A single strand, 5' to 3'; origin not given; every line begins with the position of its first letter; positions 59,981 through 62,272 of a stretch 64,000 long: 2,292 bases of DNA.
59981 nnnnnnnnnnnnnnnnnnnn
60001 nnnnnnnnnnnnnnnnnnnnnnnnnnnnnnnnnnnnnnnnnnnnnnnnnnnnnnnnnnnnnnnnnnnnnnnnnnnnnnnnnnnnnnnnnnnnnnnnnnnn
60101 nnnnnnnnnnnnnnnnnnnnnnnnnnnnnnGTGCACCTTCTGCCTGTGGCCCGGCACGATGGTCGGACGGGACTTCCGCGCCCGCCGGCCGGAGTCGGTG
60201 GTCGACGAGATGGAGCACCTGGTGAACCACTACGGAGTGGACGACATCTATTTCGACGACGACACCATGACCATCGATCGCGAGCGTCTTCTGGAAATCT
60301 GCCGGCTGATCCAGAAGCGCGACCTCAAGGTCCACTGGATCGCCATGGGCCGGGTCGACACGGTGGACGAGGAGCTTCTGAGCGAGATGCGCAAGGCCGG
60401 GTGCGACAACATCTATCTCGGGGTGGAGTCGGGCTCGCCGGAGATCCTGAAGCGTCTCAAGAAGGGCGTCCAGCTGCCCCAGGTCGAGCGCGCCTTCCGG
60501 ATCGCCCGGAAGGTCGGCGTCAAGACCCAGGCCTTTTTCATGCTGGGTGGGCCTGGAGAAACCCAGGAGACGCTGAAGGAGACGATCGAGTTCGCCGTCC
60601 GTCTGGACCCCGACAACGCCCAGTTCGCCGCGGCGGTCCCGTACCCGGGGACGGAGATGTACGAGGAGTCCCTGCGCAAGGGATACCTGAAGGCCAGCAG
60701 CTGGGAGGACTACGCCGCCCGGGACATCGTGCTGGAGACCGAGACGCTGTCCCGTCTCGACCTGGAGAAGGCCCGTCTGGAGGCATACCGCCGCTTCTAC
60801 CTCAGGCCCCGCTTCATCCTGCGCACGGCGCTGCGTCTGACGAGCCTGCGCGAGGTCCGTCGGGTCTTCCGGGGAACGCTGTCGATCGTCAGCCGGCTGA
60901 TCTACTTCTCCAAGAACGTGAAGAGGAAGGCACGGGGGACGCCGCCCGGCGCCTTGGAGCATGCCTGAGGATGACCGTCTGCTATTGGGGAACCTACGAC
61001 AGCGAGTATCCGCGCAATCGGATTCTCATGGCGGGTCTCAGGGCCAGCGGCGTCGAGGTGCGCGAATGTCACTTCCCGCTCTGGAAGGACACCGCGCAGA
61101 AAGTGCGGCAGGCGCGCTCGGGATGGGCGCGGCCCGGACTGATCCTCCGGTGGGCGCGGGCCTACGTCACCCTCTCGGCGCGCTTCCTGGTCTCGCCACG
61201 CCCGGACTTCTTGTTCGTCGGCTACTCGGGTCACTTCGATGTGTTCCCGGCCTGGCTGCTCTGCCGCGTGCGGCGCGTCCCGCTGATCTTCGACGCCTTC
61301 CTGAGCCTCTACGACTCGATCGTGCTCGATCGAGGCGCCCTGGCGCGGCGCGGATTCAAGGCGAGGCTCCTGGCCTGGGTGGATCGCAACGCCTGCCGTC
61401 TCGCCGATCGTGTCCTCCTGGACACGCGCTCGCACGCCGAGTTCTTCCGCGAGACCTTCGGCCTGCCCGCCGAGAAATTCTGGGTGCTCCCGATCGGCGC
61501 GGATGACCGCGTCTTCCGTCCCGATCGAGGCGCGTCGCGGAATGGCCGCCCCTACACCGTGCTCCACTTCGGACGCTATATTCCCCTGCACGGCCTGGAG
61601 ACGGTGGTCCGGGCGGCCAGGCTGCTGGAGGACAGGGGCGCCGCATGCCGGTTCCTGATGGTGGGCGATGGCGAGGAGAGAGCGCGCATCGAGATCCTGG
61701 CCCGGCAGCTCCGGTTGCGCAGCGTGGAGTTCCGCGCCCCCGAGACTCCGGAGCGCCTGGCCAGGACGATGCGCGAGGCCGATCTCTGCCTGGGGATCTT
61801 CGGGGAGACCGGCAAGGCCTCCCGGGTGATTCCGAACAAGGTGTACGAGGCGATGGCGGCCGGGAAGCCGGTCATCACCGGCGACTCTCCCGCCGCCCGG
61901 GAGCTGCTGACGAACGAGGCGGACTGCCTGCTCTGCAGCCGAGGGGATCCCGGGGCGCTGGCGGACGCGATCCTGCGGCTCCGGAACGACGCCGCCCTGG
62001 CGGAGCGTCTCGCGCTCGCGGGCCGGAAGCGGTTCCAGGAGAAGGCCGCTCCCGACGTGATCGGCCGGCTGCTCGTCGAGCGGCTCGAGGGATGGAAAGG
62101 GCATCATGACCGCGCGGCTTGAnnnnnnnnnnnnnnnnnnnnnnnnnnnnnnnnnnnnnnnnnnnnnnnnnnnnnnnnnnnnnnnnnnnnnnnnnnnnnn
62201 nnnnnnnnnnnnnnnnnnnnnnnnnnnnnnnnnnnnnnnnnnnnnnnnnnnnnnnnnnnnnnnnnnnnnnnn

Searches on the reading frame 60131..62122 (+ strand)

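Call 48: search_protein_families(library=ncbifam, proteins=[window:60131-62122:+], max_evalue=0.00001)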
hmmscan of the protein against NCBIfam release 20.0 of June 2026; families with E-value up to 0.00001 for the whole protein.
window:60131-62122:+ (663 aa): 11 families
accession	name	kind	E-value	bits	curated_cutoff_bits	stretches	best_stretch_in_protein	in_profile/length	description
NF041876.1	EPS_EpsE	equivalog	7.4e-20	71.5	400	1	447-638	185-379/389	exopolysaccharide biosynthesis GT4 family glycosyltransferase EpsE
NF007640.0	PRK10307.1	subfamily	1.3e-14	53.9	276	1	477-652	232-404/411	WcaI family glycosyltransferase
TIGR04063.1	stp3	hypoth_equivalog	5.9e-14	51.8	442.05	1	356-634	91-374/397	TIGR04063 family PEP-CTERM/XrtA system glycosyltransferase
TIGR03088.1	stp2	hypoth_equivalog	9.6e-14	51.2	409.05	1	432-638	144-356/374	TIGR03088 family PEP-CTERM/XrtA system glycosyltransferase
TIGR04005.1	wcaL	equivalog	8.2e-11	41.4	537.6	1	441-617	190-367/406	colanic acid biosynthesis glycosyltransferase WcaL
TIGR03999.1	thiol_BshA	equivalog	1.2e-07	31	273.7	1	476-637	201-355/375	N-acetyl-alpha-D-glucosaminyl L-malate synthase BshA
TIGR03087.1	stp1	hypoth_equivalog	2e-07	30.5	316.65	0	564-638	308-380/397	TIGR03087 family PEP-CTERM/XrtA system glycosyltransferase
TIGR04007.1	wcaI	equivalog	3.2e-07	29.3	800.45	1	476-588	233-343/407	colanic acid biosynthesis glycosyltransferase WcaI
TIGR03449.1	mycothiol_MshA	equivalog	4.1e-07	29.2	462.5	1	420-631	160-380/406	D-inositol-3-phosphate glycosyltransferase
NF038229.1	Glyco4_Geo_Pelo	equivalog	6.9e-07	28.6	400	1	420-643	105-324/338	GPMC system family 4 glycosyltransferase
NF050056.1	ProtGlycPglH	equivalog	4.6e-06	26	600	1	490-637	195-336/354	GalNAc-alpha-(1->4)-GalNAc-alpha-(1->3)-diNAcBac-PP-undecaprenol alpha-1,4-N-acetyl-D-galactosaminyltransferase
